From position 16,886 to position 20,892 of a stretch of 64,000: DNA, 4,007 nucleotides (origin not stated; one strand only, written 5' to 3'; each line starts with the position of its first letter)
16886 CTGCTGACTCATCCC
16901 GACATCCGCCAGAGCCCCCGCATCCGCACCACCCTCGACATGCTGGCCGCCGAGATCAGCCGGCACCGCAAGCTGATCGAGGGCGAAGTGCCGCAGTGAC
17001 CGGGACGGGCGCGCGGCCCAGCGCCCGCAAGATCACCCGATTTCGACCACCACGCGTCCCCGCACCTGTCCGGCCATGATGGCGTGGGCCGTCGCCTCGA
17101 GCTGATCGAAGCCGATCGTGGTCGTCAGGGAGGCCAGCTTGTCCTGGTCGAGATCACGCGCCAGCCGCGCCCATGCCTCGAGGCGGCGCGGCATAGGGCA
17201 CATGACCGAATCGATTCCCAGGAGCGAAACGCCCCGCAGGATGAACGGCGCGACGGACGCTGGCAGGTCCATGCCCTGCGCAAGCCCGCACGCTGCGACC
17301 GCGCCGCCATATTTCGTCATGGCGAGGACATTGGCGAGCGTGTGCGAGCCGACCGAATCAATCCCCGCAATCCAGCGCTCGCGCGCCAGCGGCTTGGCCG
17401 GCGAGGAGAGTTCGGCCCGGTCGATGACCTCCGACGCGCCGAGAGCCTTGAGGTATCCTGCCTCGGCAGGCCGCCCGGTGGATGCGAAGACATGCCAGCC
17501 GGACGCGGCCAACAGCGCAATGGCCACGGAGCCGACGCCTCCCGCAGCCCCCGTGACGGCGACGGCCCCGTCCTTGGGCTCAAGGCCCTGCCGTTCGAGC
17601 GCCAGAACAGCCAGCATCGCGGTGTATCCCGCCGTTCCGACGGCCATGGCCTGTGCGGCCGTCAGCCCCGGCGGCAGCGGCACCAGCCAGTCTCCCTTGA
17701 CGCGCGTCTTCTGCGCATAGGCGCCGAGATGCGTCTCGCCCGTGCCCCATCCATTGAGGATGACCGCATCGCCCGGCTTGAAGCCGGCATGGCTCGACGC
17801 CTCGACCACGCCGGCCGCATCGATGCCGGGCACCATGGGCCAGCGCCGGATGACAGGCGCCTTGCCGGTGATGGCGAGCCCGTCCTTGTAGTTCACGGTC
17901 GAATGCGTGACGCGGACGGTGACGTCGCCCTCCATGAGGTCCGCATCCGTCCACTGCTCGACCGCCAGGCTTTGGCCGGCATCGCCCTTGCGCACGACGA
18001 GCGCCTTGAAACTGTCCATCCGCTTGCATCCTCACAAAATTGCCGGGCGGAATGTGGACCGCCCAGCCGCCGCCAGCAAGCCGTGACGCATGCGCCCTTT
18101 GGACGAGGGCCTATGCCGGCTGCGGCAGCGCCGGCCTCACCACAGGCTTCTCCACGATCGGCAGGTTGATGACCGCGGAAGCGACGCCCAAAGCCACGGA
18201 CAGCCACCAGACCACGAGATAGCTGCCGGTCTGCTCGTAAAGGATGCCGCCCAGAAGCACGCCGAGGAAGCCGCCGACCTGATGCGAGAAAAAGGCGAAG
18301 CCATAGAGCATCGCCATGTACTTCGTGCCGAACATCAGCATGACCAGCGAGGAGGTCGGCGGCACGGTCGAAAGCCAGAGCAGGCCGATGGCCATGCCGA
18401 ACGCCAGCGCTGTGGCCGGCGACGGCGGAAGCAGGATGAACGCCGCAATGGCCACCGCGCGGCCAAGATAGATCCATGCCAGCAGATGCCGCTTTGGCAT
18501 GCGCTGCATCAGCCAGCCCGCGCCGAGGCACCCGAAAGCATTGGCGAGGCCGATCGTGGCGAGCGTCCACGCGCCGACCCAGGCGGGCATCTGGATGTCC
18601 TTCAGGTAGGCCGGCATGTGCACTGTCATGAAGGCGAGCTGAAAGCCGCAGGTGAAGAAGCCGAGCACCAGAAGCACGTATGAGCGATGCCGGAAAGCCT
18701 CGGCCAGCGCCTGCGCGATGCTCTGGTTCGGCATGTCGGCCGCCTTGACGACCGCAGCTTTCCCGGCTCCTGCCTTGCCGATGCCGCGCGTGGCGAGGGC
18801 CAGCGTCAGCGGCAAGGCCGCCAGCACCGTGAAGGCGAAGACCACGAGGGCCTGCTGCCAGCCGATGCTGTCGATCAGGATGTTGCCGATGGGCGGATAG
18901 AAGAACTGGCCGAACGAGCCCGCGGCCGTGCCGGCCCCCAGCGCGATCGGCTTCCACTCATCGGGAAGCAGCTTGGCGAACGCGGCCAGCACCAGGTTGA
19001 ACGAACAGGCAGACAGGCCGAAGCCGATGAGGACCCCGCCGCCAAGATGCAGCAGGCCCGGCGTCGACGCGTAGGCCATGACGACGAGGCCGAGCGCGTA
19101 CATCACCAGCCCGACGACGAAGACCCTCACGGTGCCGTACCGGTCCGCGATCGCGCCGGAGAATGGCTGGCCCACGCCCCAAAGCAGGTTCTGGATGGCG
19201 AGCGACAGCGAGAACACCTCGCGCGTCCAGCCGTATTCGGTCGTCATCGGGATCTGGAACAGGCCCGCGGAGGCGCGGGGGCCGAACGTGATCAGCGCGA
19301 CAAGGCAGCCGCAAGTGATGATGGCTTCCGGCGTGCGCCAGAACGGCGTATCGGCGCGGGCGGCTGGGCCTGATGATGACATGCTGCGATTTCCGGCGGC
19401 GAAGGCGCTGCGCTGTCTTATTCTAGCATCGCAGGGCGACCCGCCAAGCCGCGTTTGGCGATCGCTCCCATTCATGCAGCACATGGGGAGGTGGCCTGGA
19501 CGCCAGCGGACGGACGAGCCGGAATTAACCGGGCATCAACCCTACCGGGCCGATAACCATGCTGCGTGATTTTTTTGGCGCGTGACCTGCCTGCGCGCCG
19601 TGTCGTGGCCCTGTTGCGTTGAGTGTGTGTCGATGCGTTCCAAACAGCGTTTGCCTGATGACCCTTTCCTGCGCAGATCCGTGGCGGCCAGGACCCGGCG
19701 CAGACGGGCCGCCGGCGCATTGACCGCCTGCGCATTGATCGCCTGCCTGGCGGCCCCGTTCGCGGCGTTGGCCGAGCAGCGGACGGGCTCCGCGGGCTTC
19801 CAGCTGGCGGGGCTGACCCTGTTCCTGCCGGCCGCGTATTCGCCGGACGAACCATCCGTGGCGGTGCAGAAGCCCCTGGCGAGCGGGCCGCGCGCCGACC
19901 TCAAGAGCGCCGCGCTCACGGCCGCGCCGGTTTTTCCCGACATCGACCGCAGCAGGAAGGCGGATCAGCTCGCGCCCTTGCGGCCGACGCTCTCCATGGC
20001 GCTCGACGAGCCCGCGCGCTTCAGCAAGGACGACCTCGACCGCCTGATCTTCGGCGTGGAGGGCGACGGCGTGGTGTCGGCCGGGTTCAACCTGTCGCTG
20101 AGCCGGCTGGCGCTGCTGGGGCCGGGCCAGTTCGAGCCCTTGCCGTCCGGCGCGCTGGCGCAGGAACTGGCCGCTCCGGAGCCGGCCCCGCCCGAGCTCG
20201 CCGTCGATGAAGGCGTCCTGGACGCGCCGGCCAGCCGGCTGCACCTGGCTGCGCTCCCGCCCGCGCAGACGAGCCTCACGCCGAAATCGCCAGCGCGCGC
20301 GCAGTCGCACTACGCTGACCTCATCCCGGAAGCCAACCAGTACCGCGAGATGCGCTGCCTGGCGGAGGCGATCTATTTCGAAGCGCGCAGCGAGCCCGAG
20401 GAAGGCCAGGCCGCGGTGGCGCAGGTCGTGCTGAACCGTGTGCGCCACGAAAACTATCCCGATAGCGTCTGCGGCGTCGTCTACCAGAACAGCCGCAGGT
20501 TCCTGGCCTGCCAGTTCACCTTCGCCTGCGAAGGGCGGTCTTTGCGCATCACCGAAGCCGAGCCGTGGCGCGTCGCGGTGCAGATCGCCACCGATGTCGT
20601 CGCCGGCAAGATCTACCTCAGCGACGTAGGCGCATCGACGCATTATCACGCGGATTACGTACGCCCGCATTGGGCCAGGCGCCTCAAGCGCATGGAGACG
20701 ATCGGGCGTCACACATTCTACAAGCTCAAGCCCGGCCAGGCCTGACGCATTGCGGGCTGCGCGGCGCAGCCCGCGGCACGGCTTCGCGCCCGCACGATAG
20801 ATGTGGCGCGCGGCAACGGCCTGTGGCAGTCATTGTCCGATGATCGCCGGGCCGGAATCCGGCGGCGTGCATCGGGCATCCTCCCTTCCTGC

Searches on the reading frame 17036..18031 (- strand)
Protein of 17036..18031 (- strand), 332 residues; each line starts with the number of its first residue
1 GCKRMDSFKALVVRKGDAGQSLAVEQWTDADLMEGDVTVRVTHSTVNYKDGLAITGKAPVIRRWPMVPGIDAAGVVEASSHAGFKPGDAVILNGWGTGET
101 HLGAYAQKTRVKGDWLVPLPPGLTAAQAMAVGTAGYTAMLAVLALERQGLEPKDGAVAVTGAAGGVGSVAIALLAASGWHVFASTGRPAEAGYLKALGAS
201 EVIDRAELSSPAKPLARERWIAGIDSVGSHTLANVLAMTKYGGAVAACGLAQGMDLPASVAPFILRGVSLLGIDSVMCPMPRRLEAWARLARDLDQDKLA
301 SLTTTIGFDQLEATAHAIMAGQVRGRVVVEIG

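Call 63: search_protein_families(library=pfam, proteins=[window:17036-18031:-], max_evalue=0.00001)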
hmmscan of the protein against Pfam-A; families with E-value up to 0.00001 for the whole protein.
window:17036-18031:- (332 aa): 2 families
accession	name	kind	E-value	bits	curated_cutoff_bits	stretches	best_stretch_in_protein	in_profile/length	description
PF00107.32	ADH_zinc_N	-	6.3e-15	55.7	31.8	1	165-276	1-115/129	Zinc-binding dehydrogenase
PF08240.17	ADH_N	-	1e-12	48.6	23.5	1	34-120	2-103/104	Alcohol dehydrogenase GroES-like domain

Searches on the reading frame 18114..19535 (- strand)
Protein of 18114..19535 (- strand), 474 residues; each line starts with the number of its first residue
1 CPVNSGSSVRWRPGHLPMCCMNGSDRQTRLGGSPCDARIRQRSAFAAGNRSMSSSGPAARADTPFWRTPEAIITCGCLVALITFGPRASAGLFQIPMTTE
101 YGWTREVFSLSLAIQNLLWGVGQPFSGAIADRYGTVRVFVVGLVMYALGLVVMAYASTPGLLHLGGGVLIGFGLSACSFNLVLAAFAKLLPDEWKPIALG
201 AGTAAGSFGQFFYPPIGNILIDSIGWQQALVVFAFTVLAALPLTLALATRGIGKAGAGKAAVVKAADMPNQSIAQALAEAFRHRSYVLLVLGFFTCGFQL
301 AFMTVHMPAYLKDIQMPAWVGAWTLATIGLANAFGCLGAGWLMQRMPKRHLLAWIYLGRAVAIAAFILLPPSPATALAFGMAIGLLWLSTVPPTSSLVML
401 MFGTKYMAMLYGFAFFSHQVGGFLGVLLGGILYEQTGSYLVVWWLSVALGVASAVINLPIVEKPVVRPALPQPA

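Call 63: search_protein_families(library=pfam, proteins=[window:18114-19535:-], max_evalue=0.00001)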
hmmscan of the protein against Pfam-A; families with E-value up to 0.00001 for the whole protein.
window:18114-19535:- (474 aa): 1 family
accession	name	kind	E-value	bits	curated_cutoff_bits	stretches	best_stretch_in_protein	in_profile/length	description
PF07690.21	MFS_1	-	1.2e-36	126.7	33.4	1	78-425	3-346/347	Major Facilitator Superfamily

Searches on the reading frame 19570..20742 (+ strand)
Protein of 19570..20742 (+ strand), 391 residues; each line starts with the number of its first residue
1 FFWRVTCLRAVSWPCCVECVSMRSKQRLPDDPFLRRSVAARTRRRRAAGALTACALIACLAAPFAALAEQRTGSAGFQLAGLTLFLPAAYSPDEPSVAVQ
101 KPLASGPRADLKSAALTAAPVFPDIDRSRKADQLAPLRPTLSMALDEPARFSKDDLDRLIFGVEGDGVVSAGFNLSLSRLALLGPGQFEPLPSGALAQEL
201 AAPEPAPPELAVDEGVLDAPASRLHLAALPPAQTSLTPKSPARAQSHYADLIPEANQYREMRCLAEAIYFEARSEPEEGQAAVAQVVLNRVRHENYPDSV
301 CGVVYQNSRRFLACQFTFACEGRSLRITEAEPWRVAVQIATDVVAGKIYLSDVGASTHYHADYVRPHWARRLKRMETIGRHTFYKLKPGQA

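Call 63: search_protein_families(library=pfam, proteins=[window:19570-20742:+], max_evalue=0.00001)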
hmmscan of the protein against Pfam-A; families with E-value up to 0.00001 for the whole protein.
window:19570-20742:+ (391 aa): 1 family
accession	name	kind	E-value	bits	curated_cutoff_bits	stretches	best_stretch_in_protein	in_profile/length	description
PF07486.17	Hydrolase_2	-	1.1e-27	97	27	1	274-384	1-100/100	Cell Wall Hydrolase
